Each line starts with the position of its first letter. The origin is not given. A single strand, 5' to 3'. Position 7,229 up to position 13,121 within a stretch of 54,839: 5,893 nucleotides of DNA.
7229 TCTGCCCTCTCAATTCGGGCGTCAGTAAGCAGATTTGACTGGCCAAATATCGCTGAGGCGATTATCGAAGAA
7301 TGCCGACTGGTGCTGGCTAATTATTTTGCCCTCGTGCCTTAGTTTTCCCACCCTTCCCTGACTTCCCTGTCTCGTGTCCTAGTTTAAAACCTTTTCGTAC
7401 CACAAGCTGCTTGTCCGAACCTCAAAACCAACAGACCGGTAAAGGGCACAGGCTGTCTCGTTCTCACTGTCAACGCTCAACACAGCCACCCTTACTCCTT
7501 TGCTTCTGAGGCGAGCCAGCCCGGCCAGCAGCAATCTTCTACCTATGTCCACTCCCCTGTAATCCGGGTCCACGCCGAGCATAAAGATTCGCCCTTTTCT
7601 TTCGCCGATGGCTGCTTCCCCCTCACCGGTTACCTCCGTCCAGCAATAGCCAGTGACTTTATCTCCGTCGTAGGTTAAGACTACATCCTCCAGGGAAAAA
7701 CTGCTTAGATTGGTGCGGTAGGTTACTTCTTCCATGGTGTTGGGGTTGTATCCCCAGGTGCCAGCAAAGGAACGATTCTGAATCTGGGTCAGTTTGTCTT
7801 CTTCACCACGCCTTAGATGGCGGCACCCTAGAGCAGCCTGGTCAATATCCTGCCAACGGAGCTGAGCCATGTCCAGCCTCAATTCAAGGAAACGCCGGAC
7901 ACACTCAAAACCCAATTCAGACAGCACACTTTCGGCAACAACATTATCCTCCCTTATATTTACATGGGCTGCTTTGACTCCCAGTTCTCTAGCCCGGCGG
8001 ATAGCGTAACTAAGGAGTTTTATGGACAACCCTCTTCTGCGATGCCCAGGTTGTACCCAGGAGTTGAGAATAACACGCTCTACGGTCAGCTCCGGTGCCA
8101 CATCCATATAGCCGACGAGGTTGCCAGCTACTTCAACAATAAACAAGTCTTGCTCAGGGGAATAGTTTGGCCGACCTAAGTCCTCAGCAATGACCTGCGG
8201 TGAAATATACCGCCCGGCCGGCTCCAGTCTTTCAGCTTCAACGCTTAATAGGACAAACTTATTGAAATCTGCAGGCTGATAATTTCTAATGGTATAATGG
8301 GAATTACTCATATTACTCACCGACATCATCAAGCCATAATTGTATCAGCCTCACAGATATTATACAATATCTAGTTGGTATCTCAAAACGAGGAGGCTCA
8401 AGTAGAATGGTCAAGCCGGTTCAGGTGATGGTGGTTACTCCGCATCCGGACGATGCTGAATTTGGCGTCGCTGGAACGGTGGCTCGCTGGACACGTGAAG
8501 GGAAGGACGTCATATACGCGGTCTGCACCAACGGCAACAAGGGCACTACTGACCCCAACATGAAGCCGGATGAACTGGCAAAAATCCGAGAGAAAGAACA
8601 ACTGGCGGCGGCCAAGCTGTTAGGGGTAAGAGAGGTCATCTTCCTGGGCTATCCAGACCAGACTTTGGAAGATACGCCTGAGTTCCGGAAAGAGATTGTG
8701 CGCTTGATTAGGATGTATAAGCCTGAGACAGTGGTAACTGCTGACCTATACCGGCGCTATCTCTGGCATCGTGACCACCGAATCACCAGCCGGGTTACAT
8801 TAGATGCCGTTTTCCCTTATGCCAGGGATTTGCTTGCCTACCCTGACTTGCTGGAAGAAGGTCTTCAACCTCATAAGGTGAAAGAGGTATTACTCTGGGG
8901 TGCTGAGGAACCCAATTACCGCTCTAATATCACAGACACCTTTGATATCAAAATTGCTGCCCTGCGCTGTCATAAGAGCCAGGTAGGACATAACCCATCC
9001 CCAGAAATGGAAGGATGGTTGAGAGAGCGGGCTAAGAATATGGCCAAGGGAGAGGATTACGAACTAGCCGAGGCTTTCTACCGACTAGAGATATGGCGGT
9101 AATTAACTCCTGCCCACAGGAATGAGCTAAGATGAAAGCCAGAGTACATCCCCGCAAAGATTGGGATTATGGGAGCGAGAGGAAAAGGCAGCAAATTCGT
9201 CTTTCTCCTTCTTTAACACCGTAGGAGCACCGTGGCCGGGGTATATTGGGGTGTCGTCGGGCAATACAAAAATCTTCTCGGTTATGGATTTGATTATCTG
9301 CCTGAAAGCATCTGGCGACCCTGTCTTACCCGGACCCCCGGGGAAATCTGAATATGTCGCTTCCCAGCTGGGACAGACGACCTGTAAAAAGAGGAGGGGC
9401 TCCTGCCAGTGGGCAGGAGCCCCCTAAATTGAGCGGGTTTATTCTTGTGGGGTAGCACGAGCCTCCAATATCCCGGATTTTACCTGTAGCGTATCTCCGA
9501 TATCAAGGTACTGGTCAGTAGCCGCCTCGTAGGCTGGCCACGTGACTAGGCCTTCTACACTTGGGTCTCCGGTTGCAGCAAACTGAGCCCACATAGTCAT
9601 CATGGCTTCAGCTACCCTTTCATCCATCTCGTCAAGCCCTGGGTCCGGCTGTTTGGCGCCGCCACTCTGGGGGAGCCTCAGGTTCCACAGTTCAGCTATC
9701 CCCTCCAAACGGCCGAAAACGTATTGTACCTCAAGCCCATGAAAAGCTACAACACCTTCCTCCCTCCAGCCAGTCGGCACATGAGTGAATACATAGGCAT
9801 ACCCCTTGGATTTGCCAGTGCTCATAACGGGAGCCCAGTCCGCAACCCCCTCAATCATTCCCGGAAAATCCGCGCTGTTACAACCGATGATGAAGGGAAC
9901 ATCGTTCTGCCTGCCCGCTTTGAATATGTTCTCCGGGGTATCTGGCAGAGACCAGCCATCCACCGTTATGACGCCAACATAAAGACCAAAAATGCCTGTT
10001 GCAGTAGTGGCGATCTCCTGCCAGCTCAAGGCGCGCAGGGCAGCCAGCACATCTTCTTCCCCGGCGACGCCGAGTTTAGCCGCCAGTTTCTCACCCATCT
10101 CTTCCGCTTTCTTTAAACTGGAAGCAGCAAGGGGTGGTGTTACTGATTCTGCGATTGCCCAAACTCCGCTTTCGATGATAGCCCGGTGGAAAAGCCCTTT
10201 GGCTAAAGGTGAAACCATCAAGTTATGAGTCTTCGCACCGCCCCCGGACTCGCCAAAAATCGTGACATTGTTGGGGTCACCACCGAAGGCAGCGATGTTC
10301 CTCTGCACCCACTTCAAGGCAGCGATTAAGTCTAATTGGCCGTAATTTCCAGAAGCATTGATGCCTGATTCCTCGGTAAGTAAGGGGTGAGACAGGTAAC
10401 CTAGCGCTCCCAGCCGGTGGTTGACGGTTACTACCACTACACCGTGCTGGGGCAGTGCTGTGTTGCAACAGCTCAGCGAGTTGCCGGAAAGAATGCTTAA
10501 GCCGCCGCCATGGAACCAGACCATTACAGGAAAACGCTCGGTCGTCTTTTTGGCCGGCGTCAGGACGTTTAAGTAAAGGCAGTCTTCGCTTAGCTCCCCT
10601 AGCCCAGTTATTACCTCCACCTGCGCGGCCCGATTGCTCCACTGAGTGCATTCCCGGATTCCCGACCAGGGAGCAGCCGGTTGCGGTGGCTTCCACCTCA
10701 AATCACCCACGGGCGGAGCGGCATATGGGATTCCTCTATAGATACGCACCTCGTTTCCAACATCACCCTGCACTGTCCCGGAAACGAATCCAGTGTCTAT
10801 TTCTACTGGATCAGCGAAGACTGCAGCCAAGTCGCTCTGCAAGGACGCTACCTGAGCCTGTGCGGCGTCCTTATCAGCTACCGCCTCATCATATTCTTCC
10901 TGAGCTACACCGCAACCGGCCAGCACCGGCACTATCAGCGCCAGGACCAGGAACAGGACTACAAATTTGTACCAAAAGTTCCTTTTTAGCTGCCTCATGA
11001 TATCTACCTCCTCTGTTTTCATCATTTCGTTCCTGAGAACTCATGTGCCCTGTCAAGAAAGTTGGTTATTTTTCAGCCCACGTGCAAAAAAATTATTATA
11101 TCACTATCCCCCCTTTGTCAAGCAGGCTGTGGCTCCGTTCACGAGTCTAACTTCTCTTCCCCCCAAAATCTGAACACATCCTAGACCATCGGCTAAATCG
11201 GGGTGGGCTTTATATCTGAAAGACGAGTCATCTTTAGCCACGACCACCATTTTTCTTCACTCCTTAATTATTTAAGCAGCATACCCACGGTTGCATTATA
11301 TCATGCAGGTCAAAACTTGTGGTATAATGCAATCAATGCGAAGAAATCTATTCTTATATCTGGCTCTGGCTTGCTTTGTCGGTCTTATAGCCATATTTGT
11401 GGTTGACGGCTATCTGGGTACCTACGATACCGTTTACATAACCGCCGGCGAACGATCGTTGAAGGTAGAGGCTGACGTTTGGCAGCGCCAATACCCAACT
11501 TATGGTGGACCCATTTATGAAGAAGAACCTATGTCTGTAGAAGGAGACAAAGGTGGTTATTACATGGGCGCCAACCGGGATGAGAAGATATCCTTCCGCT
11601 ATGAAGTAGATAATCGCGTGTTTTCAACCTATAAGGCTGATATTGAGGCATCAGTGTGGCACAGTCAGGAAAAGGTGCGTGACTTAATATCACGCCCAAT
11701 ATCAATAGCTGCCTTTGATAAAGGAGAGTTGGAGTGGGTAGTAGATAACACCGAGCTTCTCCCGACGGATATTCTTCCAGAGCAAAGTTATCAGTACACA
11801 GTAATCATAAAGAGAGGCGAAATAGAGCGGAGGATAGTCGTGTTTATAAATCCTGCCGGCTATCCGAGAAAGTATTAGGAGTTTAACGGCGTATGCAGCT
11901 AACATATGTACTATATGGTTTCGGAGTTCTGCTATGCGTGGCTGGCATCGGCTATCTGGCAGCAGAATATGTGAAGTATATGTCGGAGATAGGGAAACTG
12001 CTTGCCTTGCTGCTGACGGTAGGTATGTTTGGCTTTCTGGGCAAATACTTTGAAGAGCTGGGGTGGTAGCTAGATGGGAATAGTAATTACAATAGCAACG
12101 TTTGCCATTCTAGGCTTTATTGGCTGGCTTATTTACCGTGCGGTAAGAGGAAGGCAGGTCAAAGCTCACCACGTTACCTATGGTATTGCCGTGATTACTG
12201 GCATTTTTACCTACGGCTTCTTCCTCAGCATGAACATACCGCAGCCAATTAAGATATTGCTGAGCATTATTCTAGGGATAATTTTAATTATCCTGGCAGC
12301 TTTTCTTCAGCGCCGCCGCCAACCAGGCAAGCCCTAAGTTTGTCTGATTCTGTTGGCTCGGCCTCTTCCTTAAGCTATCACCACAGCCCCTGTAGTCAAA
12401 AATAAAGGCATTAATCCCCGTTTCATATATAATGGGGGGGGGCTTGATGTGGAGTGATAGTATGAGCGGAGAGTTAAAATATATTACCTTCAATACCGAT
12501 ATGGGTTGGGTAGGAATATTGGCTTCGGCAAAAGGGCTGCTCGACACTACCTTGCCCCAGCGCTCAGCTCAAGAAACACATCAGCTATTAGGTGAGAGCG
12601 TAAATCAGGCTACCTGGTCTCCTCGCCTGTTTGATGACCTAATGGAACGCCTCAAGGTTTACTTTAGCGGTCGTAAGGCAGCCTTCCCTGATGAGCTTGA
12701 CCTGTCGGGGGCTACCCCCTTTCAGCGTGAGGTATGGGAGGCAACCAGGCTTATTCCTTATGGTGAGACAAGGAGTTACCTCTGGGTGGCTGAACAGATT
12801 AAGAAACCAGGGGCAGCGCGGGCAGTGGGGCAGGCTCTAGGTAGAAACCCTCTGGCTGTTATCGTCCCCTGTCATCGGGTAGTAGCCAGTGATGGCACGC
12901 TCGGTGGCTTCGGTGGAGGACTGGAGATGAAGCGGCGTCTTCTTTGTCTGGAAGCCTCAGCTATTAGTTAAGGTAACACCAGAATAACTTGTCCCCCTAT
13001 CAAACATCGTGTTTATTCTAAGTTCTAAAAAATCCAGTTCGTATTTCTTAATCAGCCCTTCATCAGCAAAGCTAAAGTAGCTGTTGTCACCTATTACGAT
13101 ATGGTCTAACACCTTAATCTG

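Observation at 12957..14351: MEDS sensor domain fused to a complete RadC/JAB module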

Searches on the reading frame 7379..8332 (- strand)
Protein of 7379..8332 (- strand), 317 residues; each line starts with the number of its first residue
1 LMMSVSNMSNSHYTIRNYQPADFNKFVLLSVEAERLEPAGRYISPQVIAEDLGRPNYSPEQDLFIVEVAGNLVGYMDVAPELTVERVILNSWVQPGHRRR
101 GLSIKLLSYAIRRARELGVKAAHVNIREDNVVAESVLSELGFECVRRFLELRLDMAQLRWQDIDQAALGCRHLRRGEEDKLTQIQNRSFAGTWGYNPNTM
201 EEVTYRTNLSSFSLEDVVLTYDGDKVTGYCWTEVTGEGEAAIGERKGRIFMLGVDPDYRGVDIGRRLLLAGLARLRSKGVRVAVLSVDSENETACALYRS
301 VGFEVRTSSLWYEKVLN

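Call 77: search_protein_families(library=pfam, proteins=[window:7379-8332:-], max_evalue=0.00001)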
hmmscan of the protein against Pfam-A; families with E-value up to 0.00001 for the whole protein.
window:7379-8332:- (317 aa): 8 families
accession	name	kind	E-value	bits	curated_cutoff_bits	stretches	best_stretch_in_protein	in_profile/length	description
PF00583.31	Acetyltransf_1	-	2.2e-24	86.4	20.7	2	216-303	34-116/116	Acetyltransferase (GNAT) family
PF13508.13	Acetyltransf_7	-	2.6e-18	66.6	27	1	217-305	5-84/84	Acetyltransferase (GNAT) domain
PF13673.13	Acetyltransf_10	-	8.3e-18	65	23.6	2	238-306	44-110/128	Acetyltransferase (GNAT) domain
PF08445.16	FR47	-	5.1e-13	49.3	22.1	1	245-311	20-85/86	FR47-like protein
PF13527.13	Acetyltransf_9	-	2.1e-09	37.9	25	0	171-305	3-126/127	Acetyltransferase (GNAT) domain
PF14542.12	Acetyltransf_CG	-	1.5e-06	28.6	30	0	251-284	29-62/80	GCN5-related N-acetyl-transferase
PF13420.13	Acetyltransf_4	-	2.6e-06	28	24.3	0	57-150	44-142/155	Acetyltransferase (GNAT) domain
PF13302.13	Acetyltransf_3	-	5.6e-06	27.5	25.4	0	14-143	3-138/138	Acetyltransferase (GNAT) domain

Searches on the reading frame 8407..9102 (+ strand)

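Call 77: search_protein_families(library=pfam, proteins=[window:8407-9102:+], max_evalue=0.00001)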
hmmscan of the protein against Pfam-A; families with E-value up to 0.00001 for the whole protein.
window:8407-9102:+ (231 aa): 1 family
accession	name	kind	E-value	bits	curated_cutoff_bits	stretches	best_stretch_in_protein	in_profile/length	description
PF02585.22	PIG-L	-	4.2e-35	121.5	28.2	1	8-134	1-128/129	GlcNAc-PI de-N-acetylase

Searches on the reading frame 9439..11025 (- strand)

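Call 77: search_protein_families(library=pfam, proteins=[window:9439-11025:-], max_evalue=0.00001)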
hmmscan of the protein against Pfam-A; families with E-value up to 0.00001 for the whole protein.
window:9439-11025:- (528 aa): 3 families
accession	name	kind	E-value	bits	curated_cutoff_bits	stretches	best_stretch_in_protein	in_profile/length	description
PF00135.34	COesterase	-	2.7e-105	353.7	27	2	74-391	5-321/515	Carboxylesterase family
PF20434.5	BD-FAE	-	8e-07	29.2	26.8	0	153-263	2-100/215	BD-FAE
PF07859.19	Abhydrolase_3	-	9e-07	29.3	25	0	232-276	51-95/210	alpha/beta hydrolase fold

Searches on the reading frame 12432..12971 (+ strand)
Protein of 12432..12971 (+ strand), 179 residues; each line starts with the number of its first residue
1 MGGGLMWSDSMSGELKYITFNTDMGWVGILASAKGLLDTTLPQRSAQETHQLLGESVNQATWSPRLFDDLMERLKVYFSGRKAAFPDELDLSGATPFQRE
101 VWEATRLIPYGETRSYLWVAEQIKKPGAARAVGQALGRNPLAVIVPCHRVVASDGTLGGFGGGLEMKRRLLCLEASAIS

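Call 3: search_protein_families(library=pfam, proteins=[window:12432-12971:+], max_evalue=0.01)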
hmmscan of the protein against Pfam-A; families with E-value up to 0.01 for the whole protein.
window:12432-12971:+ (179 aa): 1 family
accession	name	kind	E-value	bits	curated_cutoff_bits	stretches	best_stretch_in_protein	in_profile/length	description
PF01035.26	DNA_binding_1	-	7.8e-34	115.8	27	1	96-175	1-80/81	6-O-methylguanine DNA methyltransferase, DNA binding domain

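Call 52: search_protein_families(library=padloc, proteins=[window:12432-12971:+], max_evalue=0.001)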
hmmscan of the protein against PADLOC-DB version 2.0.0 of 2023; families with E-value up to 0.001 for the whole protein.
window:12432-12971:+ (179 aa): 0 families
